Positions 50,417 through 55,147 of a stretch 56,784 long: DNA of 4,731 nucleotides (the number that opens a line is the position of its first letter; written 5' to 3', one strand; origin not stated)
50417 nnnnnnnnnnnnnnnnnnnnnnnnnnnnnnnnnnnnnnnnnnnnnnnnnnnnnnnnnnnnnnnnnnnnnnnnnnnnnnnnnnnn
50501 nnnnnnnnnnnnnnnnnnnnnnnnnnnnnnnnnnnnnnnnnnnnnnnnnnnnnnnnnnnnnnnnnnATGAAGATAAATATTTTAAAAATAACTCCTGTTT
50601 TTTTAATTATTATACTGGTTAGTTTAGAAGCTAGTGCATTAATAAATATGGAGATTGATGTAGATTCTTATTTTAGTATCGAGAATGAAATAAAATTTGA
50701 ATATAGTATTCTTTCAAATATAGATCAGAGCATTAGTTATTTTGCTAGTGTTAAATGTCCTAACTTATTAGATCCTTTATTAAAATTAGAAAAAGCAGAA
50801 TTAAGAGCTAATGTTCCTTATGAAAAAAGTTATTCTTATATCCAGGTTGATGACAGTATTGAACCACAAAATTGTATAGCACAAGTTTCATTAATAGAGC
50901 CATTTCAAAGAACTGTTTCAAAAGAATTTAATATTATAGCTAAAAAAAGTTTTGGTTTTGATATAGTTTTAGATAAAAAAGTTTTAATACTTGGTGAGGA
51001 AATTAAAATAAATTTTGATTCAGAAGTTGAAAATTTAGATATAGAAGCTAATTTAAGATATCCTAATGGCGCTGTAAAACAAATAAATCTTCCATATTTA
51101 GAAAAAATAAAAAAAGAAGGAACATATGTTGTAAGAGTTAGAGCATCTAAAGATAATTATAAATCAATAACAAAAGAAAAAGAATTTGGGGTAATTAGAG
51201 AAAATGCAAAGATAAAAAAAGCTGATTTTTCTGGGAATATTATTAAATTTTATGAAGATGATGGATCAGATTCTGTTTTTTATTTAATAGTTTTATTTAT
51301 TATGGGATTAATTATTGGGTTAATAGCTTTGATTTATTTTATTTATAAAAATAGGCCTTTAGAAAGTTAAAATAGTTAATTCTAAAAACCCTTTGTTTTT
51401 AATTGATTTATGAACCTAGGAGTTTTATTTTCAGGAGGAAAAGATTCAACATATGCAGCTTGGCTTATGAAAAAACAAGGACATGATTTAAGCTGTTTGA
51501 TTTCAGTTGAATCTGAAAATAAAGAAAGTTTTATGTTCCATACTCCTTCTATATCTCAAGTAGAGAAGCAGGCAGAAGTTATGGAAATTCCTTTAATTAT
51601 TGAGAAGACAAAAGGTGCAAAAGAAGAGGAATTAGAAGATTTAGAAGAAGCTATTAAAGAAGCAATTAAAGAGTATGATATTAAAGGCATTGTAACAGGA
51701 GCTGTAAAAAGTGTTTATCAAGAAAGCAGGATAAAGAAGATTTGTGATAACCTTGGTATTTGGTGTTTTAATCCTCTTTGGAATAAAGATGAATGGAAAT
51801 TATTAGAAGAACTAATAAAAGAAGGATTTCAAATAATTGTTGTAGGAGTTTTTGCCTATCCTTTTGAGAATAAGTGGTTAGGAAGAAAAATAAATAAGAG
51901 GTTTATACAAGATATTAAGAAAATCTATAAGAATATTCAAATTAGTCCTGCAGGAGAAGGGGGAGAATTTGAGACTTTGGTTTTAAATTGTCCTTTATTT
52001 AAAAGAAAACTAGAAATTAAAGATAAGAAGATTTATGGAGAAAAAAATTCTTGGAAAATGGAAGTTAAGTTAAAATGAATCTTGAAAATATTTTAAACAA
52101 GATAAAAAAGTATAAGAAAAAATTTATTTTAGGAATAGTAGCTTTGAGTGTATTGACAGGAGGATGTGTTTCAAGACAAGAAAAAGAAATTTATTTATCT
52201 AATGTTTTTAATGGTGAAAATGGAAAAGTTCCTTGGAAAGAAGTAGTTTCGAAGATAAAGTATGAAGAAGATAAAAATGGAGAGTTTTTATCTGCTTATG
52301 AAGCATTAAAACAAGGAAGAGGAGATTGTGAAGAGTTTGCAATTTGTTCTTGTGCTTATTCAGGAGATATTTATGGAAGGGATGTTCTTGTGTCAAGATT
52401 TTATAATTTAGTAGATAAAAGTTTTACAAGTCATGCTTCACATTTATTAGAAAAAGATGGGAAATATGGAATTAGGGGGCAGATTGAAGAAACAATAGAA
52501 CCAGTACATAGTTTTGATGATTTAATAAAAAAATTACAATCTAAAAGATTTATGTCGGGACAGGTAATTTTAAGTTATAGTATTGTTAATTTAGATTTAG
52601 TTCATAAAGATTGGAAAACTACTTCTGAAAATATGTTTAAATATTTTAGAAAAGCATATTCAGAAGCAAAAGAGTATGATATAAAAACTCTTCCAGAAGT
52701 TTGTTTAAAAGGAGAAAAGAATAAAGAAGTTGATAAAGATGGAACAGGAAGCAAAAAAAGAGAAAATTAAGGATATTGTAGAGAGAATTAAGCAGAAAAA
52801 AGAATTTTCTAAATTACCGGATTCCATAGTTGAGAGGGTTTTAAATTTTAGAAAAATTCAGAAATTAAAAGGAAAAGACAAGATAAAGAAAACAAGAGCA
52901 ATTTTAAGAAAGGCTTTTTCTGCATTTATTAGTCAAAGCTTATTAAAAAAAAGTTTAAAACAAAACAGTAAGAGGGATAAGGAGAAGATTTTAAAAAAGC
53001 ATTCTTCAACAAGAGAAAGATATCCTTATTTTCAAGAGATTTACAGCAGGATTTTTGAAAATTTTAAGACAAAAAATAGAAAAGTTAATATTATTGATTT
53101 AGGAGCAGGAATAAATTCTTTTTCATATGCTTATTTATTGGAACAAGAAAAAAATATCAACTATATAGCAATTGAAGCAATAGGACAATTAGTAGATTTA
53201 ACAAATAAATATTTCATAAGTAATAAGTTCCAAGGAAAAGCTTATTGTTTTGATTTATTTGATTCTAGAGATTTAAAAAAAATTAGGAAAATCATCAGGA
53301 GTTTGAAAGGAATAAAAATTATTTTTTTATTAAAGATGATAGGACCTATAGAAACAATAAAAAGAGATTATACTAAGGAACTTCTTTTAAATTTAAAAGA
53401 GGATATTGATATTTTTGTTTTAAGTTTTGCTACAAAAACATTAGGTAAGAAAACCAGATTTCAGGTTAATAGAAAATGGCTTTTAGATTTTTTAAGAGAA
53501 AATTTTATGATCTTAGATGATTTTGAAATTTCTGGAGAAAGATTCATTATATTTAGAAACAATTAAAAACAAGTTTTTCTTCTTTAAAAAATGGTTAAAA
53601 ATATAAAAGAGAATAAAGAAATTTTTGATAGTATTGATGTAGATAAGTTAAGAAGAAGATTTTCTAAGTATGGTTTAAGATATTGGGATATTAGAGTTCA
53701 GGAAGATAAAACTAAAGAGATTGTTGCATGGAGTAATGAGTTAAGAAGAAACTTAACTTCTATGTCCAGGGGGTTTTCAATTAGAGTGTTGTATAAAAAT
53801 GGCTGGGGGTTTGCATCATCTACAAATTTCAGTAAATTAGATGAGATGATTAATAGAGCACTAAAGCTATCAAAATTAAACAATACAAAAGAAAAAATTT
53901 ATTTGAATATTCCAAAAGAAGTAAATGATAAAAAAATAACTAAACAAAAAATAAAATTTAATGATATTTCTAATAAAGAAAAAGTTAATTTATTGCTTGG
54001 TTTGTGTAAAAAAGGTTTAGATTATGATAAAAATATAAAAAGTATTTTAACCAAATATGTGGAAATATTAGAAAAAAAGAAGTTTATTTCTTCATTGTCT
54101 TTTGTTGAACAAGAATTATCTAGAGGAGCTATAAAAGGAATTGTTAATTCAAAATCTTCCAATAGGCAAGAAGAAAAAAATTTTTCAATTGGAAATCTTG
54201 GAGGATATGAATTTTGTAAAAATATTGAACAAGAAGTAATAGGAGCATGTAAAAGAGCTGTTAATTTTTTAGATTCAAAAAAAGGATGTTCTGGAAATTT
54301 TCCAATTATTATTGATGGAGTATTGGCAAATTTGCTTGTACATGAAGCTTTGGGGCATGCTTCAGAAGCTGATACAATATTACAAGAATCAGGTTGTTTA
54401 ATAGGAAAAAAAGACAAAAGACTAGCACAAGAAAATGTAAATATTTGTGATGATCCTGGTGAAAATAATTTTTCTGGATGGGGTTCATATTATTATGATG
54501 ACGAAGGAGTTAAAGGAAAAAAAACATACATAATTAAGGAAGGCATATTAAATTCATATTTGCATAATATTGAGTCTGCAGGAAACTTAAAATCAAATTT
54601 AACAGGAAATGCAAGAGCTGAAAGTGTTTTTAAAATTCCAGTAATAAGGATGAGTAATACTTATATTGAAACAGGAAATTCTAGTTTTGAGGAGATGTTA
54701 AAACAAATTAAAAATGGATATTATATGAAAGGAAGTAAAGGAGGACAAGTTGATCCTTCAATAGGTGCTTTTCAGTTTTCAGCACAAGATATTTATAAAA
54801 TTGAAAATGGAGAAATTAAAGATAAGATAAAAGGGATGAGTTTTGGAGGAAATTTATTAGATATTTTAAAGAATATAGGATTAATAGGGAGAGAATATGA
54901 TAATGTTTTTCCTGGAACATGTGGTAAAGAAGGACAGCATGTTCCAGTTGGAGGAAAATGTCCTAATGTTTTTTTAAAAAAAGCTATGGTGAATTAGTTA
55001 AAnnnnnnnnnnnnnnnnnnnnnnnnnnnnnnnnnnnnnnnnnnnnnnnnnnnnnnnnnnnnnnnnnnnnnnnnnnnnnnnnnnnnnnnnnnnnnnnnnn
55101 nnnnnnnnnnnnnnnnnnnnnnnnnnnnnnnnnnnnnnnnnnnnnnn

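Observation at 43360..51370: Three-gene surface module: beta-helix/Cys-rich giant protein, propeller plus C25-like peptidase giant protein, and a small anchored protein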

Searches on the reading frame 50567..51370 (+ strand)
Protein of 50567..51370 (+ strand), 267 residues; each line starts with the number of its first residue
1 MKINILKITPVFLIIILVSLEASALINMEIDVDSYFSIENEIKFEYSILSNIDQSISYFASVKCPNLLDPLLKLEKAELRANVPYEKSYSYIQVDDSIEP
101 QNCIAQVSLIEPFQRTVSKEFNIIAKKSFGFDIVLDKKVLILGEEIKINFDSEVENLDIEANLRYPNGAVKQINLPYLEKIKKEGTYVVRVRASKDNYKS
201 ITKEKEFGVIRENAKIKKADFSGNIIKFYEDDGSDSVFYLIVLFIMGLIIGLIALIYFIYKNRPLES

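Call 5: search_protein_families(library=pfam, proteins=[window:50567-51370:+], max_evalue=1)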
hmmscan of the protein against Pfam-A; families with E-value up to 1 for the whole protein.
window:50567-51370:+ (267 aa): 0 families

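Call 6: search_protein_families(library=ncbifam, proteins=[window:50567-51370:+], max_evalue=1)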
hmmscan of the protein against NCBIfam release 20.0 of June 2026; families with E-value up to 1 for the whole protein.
window:50567-51370:+ (267 aa): 1 family
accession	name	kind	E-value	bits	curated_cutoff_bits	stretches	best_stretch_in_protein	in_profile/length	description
NF053801.1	OM_Bd0486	exception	0.049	12.8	370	1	178-233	138-190/356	Bd0486 family outer membrane beta-barrel protein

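Call 38: find_homologous_proteins(query=A1, max_evalue=0.001)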
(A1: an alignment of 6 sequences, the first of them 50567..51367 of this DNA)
Query A1 (6 sequences) (267 aa, profile of the alignment): 45 proteins with E <= 0.001 among 6713 candidates.
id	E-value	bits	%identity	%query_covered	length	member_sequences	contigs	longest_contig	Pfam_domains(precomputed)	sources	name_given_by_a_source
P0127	7.3e-113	394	32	74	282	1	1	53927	-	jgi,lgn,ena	-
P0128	3.7e-110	386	100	100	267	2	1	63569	-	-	-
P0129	1.1e-89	318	36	81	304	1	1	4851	-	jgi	-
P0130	7.5e-80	286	37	91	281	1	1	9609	-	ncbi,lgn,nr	ncbi:MAG: hypothetical protein U9Q06_03895 [Nanoarchaeota archaeon]|nr:hypothetical protein [Nanoarc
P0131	1.1e-79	286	35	84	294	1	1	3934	-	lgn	-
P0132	1.8e-78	282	40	78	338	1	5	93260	-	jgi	-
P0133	2.4e-76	275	41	78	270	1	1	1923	-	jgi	-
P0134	5.6e-75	270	35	70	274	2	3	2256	-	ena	-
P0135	7.3e-73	263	38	77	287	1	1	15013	-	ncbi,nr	ncbi:hypothetical protein KY342_05280 [Candidatus Woesearchaeota archaeon]|nr:hypothetical protein [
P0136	1.1e-72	263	38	78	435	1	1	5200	-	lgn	-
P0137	1.2e-72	263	37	84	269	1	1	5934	-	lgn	-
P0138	8.4e-72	260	33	78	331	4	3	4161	-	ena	-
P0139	1.1e-71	259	39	76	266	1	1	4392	-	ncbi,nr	ncbi:MAG: hypothetical protein KKF67_03065 [Nanoarchaeota archaeon]|nr:hypothetical protein [Nanoarc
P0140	6.2e-71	257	40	68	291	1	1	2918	-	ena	-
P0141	1.0e-70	256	41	77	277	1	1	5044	-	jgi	-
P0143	1.7e-68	249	36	79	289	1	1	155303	-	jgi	jgi:hypothetical protein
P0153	1.1e-62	230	37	79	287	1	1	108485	-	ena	-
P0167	1.0e-35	141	33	33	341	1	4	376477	-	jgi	-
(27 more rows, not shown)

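Call 49: predict_structure(alignment_id=A4)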
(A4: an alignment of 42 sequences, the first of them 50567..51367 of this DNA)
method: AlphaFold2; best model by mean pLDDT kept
length: 267 residues; sequences in the alignment: 42
mean_pLDDT: 92.7   pTM: 0.69
mean pLDDT of the five models: 92.7, 92.2, 92.1, 91.3, 90.5
residues with pLDDT >= 90: 214; 70-90: 32; 50-70: 21; < 50: 0
segments of 3 or more residues with pLDDT < 50: none
pLDDT, mean of each block of 10 residues (from residue 1): 77 88 91 98 98 98 97 98 98 97 98 98 98 97 98 97 98 98 98 97 98 81 59 73 96 96 77
secondary structure, 60 per line:
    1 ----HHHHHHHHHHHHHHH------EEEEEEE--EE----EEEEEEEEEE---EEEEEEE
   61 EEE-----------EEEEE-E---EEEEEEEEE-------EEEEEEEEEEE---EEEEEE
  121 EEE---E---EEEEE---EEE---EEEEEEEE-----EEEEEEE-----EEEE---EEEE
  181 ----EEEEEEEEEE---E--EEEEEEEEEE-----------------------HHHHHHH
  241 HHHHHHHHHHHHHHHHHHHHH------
elements in order: H5-19 E26-32 E41-50 E54-63 E75-79 E85-93 E101-111 E115-123 E131-135 E139-141 E145-152 E158-164 E170-173 E177-180 E185-194 E201-210 H234-261

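Call 53: fold_search(model_id=the predicted structure, library=pdb)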
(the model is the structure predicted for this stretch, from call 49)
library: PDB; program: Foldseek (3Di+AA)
matches with E <= 10: 1938; with E <= 0.001: 117
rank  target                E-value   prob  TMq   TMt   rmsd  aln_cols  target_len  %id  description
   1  7uzs                  2.3e-07  1.00  0.34  0.15  18.7       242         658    8  Protein 4.2 (local refinement from consensus reconstruction of ankyrin complex classes) (released 2022-07-20)
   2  8cs9_X                2.5e-07  1.00  0.34  0.15  18.9       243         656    8  Composite reconstruction of Class 1 of the erythrocyte ankyrin-1 complex (released 2022-07-20)
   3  8csw                  2.5e-07  1.00  0.34  0.15  18.9       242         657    8  Local refinement of protein 4.2 in Class 2 of erythrocyte ankyrin-1 complex (released 2022-07-20)
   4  7tvz_E                5.4e-07  1.00  0.33  0.15  18.6       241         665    9  Cryo-EM structure of human band 3-protein 4.2 complex in diagonal conformation (released 2022-06-08)
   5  7von                  9.0e-07  1.00  0.28  0.07  12.3       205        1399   16  Native alpha-2-macroglobulin monomer (released 2022-11-16)
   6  6tav_A                9.0e-07  1.00  0.27  0.07  12.7       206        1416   16  Crystal structure of endopeptidase-induced alpha2-macroglobulin (released 2021-05-12)
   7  7zgj_A                2.4e-06  1.00  0.28  0.14  12.4       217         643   14  Trypanosoma brucei gambiense ISG65 in complex with human complement component C3 (released 2023-04-05)
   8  7o7q_A                2.4e-06  1.00  0.28  0.08  12.6       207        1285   14  (h-alpha2M)4 trypsin-activated state (released 2022-04-13)
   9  7o7p_A                2.4e-06  1.00  0.28  0.08  12.6       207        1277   14  (h-alpha2M)4 activated state (released 2022-04-13)
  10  7o7p_C                2.6e-06  1.00  0.28  0.08  12.6       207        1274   14  (h-alpha2M)4 activated state (released 2022-04-13)
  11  9u61_C                3.1e-06  1.00  0.31  0.15  11.7       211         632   14  CP/MBL pathways C3 convertase C4b2a and C3 complex (released 2026-01-14)
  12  7voo_A                3.8e-06  1.00  0.26  0.07  13.0       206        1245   16  Induced alpha-2-macroglobulin monomer (released 2022-10-19)
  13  1l9m_B                4.2e-06  1.00  0.32  0.14  12.1       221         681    7  Three-dimensional structure of the human transglutaminase 3 enzyme: binding of calcium ions change structure for activ (released 2002-05-29)
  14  1l9n_A                4.6e-06  1.00  0.31  0.14  12.4       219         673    9  Three-dimensional structure of the human transglutaminase 3 enzyme: binding of calcium ions change structure for activ (released 2002-05-29)
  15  4kkp_B                5.7e-06  1.00  0.29  0.33  18.4       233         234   10  Crystal structure of Vibrio cholerae RbmA (crystal form 2) (released 2013-05-22)
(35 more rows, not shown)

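Call 79: search_protein_representatives(alignment_id=A4)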
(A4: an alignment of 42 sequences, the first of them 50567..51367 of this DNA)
Query: 42 sequences, 303 profile positions. Proteins with E-value up to 0.001 (for the whole library): 913; up to 1e-10: 788; up to 1e-30: 555. The best 150 are listed.
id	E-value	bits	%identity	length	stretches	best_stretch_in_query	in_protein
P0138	2.8e-109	381.2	-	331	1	1-294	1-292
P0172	1.5e-104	365.7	-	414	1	1-279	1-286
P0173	3.1e-102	358.1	-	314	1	7-284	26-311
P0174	5.2e-101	354.1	-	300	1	1-287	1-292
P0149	1.0e-100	353.1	-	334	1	1-300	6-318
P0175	7.0e-100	350.3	-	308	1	9-282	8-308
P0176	9.0e-99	346.7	-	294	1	1-287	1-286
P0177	2.2e-98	345.4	-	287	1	9-284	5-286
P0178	2.1e-97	342.2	-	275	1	4-284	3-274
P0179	2.8e-97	341.8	-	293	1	5-284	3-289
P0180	3.7e-97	341.4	-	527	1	1-254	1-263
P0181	4.3e-97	341.2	-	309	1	1-293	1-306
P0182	7.9e-97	340.3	-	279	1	6-285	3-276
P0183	2.5e-96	338.7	-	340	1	6-292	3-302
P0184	8.0e-96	337.0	-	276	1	5-283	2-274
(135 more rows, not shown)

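Call 89: find_encoding_contigs(protein=P0143, flank=6000, max_places=2)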
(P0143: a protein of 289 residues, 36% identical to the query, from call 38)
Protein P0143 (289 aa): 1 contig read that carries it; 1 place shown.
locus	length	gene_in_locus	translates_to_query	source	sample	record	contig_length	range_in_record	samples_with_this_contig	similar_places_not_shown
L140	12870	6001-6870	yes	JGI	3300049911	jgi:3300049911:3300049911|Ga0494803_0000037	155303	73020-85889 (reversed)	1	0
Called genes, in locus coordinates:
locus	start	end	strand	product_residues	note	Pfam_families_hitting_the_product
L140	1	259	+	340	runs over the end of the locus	PF00291:PALP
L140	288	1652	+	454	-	PF00753:Lactamase_B, PF23023:Anti-Pycsar_Apyc1 (faint), PF12706:Lactamase_B_2 (faint), PF16661:Lactamase_B_6, PF10996:Beta-Casp, PF07521:RMMBL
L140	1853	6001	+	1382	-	PF13385:Laminin_G_3, PF01364:Peptidase_C25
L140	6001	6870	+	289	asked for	-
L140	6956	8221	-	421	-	PF03952:Enolase_N, PF00113:Enolase_C, PF13378:MR_MLE_C (weak)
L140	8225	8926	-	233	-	PF00215:OMPdecase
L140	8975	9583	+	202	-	PF00753:Lactamase_B, PF19583:ODP (weak)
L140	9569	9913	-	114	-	PF04126:Cyclophil_like, PF18050:Cyclophil_like2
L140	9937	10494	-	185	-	-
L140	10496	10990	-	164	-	-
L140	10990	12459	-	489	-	PF01409:tRNA-synt_2d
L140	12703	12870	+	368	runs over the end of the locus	PF00091:Tubulin, PF12327:FtsZ_C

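Call 90: find_encoding_contigs(protein=P0153, flank=6000, max_places=2)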
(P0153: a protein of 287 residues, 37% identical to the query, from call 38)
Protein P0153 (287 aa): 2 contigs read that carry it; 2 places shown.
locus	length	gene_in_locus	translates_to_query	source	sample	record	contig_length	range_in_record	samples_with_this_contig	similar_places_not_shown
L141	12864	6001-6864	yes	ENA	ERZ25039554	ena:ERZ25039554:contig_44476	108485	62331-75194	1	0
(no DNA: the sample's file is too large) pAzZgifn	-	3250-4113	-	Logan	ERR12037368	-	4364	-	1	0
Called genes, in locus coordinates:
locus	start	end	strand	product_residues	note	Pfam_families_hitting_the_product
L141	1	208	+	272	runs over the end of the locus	PF00491:Arginase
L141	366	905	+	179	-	PF02834:LigT_PEase, PF13563:2_5_RNA_ligase2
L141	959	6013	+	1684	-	PF00754:F5_F8_type_C, PF01364:Peptidase_C25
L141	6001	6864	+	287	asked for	-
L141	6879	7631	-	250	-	PF02732:ERCC4, PF12826:HHH_2 (weak), PF14520:HHH_5 (weak)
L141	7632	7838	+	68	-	-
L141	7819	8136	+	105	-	PF03703:bPH_2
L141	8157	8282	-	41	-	-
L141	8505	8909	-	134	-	PF21210:RNA_helicase_helical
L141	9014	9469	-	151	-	PF00270:DEAD, PF04851:ResIII (weak)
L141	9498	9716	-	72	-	PF04851:ResIII (weak), PF00270:DEAD (weak)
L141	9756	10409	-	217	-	-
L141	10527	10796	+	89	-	PF05239:PRC (weak)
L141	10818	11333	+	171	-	-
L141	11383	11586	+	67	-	-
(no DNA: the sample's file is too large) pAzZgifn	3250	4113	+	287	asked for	-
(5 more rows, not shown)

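Call 91: find_encoding_contigs(protein=P0167, flank=6000, max_places=2)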
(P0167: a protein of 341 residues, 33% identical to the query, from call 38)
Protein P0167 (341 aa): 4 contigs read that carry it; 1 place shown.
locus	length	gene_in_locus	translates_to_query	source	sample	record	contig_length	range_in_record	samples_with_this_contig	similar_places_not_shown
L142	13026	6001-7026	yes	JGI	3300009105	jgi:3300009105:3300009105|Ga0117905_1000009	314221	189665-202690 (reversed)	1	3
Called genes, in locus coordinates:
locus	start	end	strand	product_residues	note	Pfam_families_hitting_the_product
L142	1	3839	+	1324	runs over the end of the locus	PF05124:S_layer_C (weak)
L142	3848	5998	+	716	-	PF01364:Peptidase_C25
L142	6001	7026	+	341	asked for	-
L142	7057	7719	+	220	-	PF01866:Diphthamide_syn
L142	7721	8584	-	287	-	PF05552:MS_channel_1st_1, PF21088:MS_channel_1st, PF00924:MS_channel_2nd, PF21082:MS_channel_3rd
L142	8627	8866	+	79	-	-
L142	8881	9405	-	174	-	PF00252:Ribosomal_L16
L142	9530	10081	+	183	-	-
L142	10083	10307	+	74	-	-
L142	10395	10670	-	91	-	-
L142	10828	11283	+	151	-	-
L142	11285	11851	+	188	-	-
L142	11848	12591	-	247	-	PF00121:TIM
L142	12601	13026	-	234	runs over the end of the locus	PF07314:Lit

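Call 93: search_protein_families(library=pfam, proteins=[L142:3-3836:+, L142:3848-5995:+], max_evalue=0.01)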
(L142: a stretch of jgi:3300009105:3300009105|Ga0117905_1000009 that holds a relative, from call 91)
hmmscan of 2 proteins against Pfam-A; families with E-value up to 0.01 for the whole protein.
L142:3-3836:+ (1278 aa): 2 families
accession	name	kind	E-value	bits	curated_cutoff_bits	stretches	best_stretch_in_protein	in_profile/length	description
PF05124.17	S_layer_C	-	1e-13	51.7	23.9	2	791-830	1-40/177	S-layer like family, outer domain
PF00754.31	F5_F8_type_C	-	0.0084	16.7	28.2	0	17-110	13-114/127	F5/8 type C domain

L142:3848-5995:+ (716 aa): 1 family
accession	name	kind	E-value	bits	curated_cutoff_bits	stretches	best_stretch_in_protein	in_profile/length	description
PF01364.23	Peptidase_C25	-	7.5e-08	32.4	23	1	451-711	103-372/374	Peptidase family C25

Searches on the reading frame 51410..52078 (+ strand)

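Call 7: search_protein_families(library=pfam, proteins=[window:51410-52078:+], max_evalue=0.01)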
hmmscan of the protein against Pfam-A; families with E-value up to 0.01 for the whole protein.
window:51410-52078:+ (222 aa): 4 families
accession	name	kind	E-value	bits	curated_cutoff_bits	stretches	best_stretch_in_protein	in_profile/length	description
PF01902.24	Diphthami_syn_2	-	1.6e-64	217.8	23.2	1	2-221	2-216/219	Diphthamide synthase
PF24167.1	DUF7411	-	6.8e-05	23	28.7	1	1-41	1-39/194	Family of unknown function (DUF7411)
PF03054.22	tRNA_Me_trans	-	0.00023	21.3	20.6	1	2-64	2-69/202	tRNA methyl transferase HUP domain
PF06508.19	QueC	-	0.0035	17.3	22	1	5-84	4-80/210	Queuosine biosynthesis protein QueC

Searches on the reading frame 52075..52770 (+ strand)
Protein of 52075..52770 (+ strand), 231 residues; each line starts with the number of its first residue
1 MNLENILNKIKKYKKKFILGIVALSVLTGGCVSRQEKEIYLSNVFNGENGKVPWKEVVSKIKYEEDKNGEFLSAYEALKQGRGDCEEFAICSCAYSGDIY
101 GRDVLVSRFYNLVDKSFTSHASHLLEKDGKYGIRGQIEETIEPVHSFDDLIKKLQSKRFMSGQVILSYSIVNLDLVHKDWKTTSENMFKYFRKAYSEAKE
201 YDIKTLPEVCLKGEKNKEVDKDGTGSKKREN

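Call 7: search_protein_families(library=pfam, proteins=[window:52075-52770:+], max_evalue=0.01)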
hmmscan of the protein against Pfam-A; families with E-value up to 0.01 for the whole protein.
window:52075-52770:+ (231 aa): 1 family
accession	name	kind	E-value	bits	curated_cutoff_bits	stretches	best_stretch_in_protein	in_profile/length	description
PF01841.26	Transglut_core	-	0.002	18.8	23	1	56-95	24-64/108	Transglutaminase-like superfamily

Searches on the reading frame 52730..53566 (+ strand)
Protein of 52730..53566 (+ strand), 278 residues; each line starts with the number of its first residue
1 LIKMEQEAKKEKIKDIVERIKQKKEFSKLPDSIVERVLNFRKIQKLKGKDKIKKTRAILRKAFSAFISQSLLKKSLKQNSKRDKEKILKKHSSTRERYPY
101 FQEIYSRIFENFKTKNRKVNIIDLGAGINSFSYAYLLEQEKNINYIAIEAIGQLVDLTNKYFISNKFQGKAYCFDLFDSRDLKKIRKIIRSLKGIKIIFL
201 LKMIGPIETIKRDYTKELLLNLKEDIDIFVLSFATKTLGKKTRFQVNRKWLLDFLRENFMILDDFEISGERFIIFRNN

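Call 7: search_protein_families(library=pfam, proteins=[window:52730-53566:+], max_evalue=0.01)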
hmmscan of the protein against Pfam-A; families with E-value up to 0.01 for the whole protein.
window:52730-53566:+ (278 aa): 1 family
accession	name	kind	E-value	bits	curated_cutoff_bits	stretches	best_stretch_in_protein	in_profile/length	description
PF07091.17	FmrO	-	1.5e-06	28.3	27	1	85-178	78-167/255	Ribosomal RNA methyltransferase (FmrO)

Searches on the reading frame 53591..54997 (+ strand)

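Call 7: search_protein_families(library=pfam, proteins=[window:53591-54997:+], max_evalue=0.01)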
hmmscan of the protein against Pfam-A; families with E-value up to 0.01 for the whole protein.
window:53591-54997:+ (468 aa): 2 families
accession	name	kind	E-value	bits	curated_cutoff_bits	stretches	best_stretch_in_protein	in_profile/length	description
PF19289.4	PmbA_TldD_3rd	-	1.2e-58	198.3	22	1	234-467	1-218/220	PmbA/TldA metallopeptidase C-terminal domain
PF01523.21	PmbA_TldD_1st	-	1.1e-12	48.4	20.9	1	32-93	1-64/65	PmbA/TldA metallopeptidase domain 1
